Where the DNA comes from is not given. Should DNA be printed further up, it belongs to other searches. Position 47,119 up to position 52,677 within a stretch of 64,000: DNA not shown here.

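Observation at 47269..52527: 1752-aa helicase with internal and C-terminal Cys4 zinc-ribbon clusters (DrmA-DrmB fusion-like)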

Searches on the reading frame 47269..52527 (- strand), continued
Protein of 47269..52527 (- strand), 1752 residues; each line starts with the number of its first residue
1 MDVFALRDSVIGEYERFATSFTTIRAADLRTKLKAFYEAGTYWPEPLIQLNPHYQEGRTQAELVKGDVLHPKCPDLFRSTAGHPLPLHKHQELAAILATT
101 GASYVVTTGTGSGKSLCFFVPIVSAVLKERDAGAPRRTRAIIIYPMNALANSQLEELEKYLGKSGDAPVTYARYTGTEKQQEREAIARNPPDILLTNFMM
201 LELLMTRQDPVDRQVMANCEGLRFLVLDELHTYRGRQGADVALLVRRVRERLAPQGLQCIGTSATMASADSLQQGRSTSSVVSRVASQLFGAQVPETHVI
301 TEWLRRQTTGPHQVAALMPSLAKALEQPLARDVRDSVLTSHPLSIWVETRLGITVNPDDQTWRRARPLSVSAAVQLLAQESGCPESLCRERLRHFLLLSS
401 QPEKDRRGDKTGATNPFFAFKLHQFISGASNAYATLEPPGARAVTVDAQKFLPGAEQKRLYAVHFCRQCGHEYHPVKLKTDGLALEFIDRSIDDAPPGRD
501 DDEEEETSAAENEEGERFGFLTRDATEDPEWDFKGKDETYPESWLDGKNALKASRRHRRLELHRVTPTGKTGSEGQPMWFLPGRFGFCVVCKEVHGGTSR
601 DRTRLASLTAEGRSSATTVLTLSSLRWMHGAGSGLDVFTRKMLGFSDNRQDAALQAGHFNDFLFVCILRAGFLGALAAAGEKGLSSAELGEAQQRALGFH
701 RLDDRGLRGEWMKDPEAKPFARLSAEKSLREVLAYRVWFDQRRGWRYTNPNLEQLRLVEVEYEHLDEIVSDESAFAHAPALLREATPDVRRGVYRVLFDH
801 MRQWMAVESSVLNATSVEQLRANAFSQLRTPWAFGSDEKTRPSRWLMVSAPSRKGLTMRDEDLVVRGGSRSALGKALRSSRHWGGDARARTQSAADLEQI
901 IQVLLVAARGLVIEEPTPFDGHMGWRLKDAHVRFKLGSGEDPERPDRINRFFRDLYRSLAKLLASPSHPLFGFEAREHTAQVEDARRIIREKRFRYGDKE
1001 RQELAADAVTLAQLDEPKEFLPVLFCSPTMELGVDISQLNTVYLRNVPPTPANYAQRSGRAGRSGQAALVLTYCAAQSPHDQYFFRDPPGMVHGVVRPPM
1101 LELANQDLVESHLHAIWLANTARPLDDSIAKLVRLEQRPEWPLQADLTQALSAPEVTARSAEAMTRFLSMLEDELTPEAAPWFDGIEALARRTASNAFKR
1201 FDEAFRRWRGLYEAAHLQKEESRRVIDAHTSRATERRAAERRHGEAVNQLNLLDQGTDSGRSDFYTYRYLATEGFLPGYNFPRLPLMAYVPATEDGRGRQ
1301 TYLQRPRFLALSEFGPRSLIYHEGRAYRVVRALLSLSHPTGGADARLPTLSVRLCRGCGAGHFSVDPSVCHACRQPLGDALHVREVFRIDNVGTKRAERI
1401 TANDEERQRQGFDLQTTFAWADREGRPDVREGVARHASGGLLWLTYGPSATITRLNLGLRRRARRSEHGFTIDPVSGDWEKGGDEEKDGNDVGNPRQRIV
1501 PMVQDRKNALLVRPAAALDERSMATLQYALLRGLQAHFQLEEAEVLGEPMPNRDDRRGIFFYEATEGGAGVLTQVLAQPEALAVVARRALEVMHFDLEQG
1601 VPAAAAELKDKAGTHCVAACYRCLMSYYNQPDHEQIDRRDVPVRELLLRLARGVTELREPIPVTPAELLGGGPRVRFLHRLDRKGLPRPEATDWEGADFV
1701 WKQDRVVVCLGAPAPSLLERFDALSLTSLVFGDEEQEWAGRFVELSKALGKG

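Call 21: find_related_loci(query=window:47272-52527:-, collection=genome_contigs, flank=10000)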
Query window:47272-52527:- (1752 aa) in genome_contigs; peptide patterns used: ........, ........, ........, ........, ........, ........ (x = any residue, [..] = any of these).
504 stretches matched a pattern; 469 encode a relative of the query (tblastn E <= 1e-3); the best 80 are kept; 80 distinct loci.
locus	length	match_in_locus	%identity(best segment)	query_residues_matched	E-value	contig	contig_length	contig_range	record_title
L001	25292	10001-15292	58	1-1752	0e+0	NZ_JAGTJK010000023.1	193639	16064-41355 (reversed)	Polyangium jinanense strain SDU13 Scaffold23, whole genome shotgun sequence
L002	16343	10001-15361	57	1-1752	0e+0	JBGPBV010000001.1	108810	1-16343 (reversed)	MAG: Vicinamibacteria bacterium isolate OBJ_0618_050_8 k141_2786450_length_108810_cov_31.5397, whole genome shotgun sequ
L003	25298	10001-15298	58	1-1752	0e+0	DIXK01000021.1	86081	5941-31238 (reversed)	MAG TPA_asm: Verrucomicrobia subdivision 3 bacterium UBA6082 UBA6082_contig_3302, whole genome shotgun sequence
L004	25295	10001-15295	58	1-1751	0e+0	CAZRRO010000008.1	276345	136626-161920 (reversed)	MAG TPA_asm: uncultured Verrucomicrobiota bacterium isolate SRP302895_co1_249 genome assembly, contig: NODE_61_length_27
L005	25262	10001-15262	58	1-1751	0e+0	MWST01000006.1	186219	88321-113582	MAG: Polyangiaceae bacterium UTPRO1 contig_1452, whole genome shotgun sequence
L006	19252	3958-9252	57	1-1751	0e+0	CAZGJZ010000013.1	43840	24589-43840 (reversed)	MAG TPA_asm: uncultured Opitutaceae bacterium isolate SRP193066_co1_154 genome assembly, contig: NODE_994_length_43840_c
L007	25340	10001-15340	58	1-1749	0e+0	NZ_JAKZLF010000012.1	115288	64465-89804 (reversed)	Anaeromyxobacter soli strain SG29 Scaffold12, whole genome shotgun sequence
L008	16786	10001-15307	58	1-1751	0e+0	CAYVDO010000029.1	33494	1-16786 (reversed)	MAG TPA_asm: uncultured bacterium isolate binchicken_co245_204 genome assembly, contig: NODE_1095_length_33494_cov_5.893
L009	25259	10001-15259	58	1-1751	0e+0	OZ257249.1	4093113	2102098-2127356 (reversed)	MAG: Tagaea sp. isolate 835704f9-8dba-454c-b00a-1ace12109bd4 genome assembly, chromosome: 1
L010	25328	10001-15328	57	1-1751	0e+0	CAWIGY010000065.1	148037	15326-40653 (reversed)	MAG: uncultured delta proteobacterium isolate MFD03726.bin.2.96 genome assembly, contig: contig_36290, whole genome shot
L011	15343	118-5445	56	1-1752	0e+0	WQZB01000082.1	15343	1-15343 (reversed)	MAG: Polyangiaceae bacterium isolate Emb289P4bin44 Ga0123357_10005359, whole genome shotgun sequence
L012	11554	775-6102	57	1-1750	0e+0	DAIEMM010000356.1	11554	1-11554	MAG TPA_asm: Anaeromyxobacteraceae bacterium isolate clean1110 k141_2683877, whole genome shotgun sequence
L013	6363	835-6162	57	1-1750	0e+0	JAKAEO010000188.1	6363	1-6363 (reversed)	MAG: Myxococcales bacterium isolate WY1.bin30 NODE_21222_length_6363_cov_1.913566, whole genome shotgun sequence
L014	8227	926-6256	56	1-1751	0e+0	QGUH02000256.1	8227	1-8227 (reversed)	MAG: Pseudomonadota bacterium isolate ZC4RG46 NODE_9017_length_8227_cov_5.360622, whole genome shotgun sequence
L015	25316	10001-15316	56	1-1750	0e+0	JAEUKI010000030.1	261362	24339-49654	MAG: Myxococcales bacterium isolate new MAG-91 k141_2647022, whole genome shotgun sequence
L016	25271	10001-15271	57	1-1751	0e+0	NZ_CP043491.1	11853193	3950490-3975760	Cystobacter fuscus strain Cbf 10 chromosome, complete genome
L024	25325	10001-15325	57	1-1750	0e+0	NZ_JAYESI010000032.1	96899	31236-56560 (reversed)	Corallococcus sp. RDP092CA NODE_32_length_96899_cov_19.712499, whole genome shotgun sequence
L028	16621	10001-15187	56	1-1750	0e+0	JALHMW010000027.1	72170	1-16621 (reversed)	MAG: Archangium sp. isolate Bin_47_5 c_000000002109, whole genome shotgun sequence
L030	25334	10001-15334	58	1-1750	0e+0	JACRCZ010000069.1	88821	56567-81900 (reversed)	MAG: Deltaproteobacteria bacterium isolate NC_groundwater_1659_Pr3_B-0.1um_72_20 SR-2_scaffold_141_1625863, whole genome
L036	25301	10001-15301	56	1-1750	0e+0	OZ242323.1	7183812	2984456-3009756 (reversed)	MAG: Vicinamibacterales bacterium isolate 8c3855b2-ceca-4187-9ff2-440907630a03 genome assembly, chromosome: 1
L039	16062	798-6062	56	1-1750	0e+0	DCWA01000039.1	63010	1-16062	MAG TPA_asm: Desulfobacteraceae bacterium UBA2174 UBA2174_contig_1861, whole genome shotgun sequence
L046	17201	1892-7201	58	1-1750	0e+0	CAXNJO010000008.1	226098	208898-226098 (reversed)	MAG: Polyangiales bacterium isolate ME-04may21-LR-79 genome assembly, contig: ME-04may21-LR-C311, whole genome shotgun s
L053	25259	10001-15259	56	1-1750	0e+0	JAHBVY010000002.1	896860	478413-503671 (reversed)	MAG: Polyangiaceae bacterium isolate ACE_MYX1 MYX1_2, whole genome shotgun sequence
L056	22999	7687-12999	58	1-1750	0e+0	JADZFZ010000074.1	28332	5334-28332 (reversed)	MAG: Deltaproteobacteria bacterium isolate SJ883 c_000000052603, whole genome shotgun sequence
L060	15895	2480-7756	55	1-1750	0e+0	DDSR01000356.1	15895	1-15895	MAG TPA_asm: Deltaproteobacteria bacterium UBA2385 UBA2385_contig_46565, whole genome shotgun sequence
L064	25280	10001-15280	56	1-1750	0e+0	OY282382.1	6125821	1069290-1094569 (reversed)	MAG: uncultured Vicinamibacterales bacterium isolate e65da963-7c29-4b68-91ce-224fd25ea74c genome assembly, chromosome: 1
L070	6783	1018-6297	52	1-1749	0e+0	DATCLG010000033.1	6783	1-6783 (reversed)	MAG TPA_asm: Longimicrobiales bacterium isolate SMAG_U7116 k141_739066, whole genome shotgun sequence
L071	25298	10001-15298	56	1-1750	0e+0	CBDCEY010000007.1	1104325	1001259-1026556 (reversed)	MAG: Vicinamibacterales bacterium isolate 91d79e5c-02a4-4b4d-8047-b2bdf700176b genome assembly, contig: contig_7, whole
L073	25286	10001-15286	51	1-1750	0e+0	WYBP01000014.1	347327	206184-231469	MAG: Gemmatimonadaceae bacterium isolate GEM1 k127_327000, whole genome shotgun sequence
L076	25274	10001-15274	56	1-1750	0e+0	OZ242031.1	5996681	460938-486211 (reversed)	MAG: Candidatus Rariloculaceae bacterium isolate a5421204-da08-4551-a270-5214cadbb2a1 genome assembly, chromosome: 1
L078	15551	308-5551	50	1-1750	0e+0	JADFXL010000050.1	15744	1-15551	MAG: Alphaproteobacteria bacterium isolate nDJH14bin10 nDJH14_bin10_NODE_50_length_15744_cov_6.026766, whole genome shot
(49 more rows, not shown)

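Call 27: search_protein_families(library=pfam, proteins=[L009:21978-23294:+, L009:23298-24005:+, L016:22042-23283:+, L016:23285-24076:+, L009:24002-24775:+], max_evalue=0.01)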
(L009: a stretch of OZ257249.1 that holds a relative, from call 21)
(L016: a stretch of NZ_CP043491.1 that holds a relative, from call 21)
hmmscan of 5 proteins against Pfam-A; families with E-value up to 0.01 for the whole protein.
L009:21978-23294:+ (438 aa): 7 families
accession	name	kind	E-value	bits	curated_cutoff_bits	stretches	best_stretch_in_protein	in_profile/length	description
PF13304.12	AAA_21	-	5.3e-15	56.7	27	1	193-347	152-304/304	AAA domain, putative AbiEii toxin, Type IV TA system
PF13175.12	AAA_15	-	3.8e-14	53.5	32.1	2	260-345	292-373/374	AAA ATPase domain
PF13476.12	AAA_23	-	1.5e-12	49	27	1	33-208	1-177/201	AAA domain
PF02463.25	SMC_N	-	3.5e-08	33.6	40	1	32-355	3-210/220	RecF/RecN/SMC N terminal domain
PF00004.35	AAA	-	0.0012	19.7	21.2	0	298-355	53-122/131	ATPase family associated with various cellular activities (AAA)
PF11398.14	DUF2813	-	0.0035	17.2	21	0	297-359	278-339/372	Protein of unknown function (DUF2813)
PF13514.12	AAA_27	-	0.0048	17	22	1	30-81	2-56/206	AAA domain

L009:23298-24005:+ (235 aa): 0 families

L016:22042-23283:+ (413 aa): 5 families
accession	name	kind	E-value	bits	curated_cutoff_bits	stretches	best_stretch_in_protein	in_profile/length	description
PF13304.12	AAA_21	-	1e-13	52.5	27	1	231-321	226-304/304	AAA domain, putative AbiEii toxin, Type IV TA system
PF13175.12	AAA_15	-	1.5e-13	51.6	32.1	2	278-319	330-373/374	AAA ATPase domain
PF02463.25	SMC_N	-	9.6e-11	42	40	2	5-48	1-46/220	RecF/RecN/SMC N terminal domain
PF13476.12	AAA_23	-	1.3e-10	42.7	27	1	8-112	1-103/201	AAA domain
PF11398.14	DUF2813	-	1.5e-06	28.3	21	0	276-333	283-338/372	Protein of unknown function (DUF2813)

L016:23285-24076:+ (263 aa): 1 family
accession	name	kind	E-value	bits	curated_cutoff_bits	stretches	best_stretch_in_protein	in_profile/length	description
PF01844.29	HNH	-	0.00089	19.8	21.4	1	68-108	1-38/47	HNH endonuclease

L009:24002-24775:+ (257 aa): 1 family
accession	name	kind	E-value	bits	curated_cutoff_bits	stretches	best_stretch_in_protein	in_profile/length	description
PF13391.12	HNH_2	-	4.3e-10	39.7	21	1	152-204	1-65/66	HNH endonuclease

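Call 28: list_cluster_members(proteins=[P0001, P0016, P0091])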
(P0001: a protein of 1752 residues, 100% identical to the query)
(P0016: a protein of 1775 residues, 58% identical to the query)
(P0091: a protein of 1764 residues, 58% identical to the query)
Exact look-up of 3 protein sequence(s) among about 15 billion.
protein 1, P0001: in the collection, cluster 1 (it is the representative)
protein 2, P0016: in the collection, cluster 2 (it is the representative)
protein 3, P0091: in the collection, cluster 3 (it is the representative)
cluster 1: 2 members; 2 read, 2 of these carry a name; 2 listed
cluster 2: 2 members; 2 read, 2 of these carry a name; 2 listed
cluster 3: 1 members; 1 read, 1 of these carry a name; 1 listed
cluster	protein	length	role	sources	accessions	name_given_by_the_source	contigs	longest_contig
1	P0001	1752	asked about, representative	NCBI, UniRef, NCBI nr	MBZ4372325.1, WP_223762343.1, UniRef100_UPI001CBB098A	DEAD/DEAH box helicase [Corallococcus sp. AS-1-6] | DEAD/DEAH box helicase n=1 Tax=Corallococcus sp. AS-1-6 TaxID=2874599 RepID=UPI001CBB098A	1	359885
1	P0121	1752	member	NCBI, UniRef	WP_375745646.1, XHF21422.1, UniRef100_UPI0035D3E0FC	DEAD/DEAH box helicase [Corallococcus interemptor] | DEAD/DEAH box helicase n=1 Tax=Corallococcus interemptor TaxID=2316720 RepID=UPI0035D3E0FC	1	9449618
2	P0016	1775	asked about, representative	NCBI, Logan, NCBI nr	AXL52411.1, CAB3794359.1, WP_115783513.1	Helicase/Type III restriction enzyme [Paraburkholderia caffeinilytica] | DEAD/DEAH box helicase [Paraburkholderia caffeinilytica]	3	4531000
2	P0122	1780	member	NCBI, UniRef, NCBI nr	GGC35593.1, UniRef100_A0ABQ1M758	RNA helicase [Paraburkholderia caffeinilytica] | RNA helicase n=2 Tax=Paraburkholderia caffeinilytica TaxID=1761016 RepID=A0ABQ1M758_9BURK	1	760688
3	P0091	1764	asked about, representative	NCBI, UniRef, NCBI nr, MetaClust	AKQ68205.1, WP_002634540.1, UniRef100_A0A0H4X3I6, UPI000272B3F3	Helicase, C-terminal:Type III restriction enzyme [Myxococcus hansupus] | Helicase, C-terminal:Type III restriction enzyme n=1 Tax=Pseudomyxococcus hansupus ... | DEAD/DEAH box helicase [Myxococcus hansupus]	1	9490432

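Call 43: find_encoding_contigs(protein=P0002, flank=10000, max_places=3)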
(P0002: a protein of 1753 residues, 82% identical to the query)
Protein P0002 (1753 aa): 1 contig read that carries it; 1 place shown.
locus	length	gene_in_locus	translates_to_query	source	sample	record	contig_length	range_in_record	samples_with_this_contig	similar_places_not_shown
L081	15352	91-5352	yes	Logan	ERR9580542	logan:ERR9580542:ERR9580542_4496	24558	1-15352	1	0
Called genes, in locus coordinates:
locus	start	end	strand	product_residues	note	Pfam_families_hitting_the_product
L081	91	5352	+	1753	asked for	PF00270:DEAD, PF00271:Helicase_C, PF09369:MZB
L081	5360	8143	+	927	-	PF00176:SNF2-rel_dom, PF00270:DEAD, PF04851:ResIII, PF00271:Helicase_C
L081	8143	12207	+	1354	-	PF02384:N6_Mtase (weak), PF20473:MmeI_Mtase (faint), PF07669:Eco57I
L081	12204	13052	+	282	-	PF01844:HNH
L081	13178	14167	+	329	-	-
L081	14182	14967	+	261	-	PF13391:HNH_2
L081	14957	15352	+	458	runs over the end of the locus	-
